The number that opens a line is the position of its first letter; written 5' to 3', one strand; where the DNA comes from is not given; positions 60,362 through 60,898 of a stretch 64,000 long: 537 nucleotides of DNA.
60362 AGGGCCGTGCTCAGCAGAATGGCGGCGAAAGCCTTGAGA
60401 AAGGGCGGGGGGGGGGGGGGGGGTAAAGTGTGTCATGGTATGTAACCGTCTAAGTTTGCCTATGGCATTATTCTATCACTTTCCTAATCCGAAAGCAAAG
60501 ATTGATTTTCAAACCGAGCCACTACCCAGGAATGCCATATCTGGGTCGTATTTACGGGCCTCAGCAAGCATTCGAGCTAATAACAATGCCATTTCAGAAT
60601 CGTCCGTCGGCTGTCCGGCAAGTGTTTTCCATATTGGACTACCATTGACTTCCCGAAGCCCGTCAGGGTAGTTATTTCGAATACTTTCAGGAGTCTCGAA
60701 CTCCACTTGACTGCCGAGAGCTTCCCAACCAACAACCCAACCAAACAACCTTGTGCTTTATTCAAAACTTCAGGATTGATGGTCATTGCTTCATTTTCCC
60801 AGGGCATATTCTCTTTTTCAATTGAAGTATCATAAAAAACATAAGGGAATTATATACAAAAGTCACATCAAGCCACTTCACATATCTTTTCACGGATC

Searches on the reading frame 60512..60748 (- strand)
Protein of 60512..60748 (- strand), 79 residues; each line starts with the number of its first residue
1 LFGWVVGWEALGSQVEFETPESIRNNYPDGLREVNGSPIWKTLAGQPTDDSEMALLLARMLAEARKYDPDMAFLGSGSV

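Call 79: search_protein_families(library=pfam, max_evalue=0.01, proteins=[window:60512-60748:-])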
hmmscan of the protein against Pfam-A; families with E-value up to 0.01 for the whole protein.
seq(79 aa): 1 family
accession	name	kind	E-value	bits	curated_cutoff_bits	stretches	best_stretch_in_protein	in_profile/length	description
PF03747.19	ADP_ribosyl_GH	-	1.1e-12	48.7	26.2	1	3-70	5-71/287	ADP-ribosylglycohydrolase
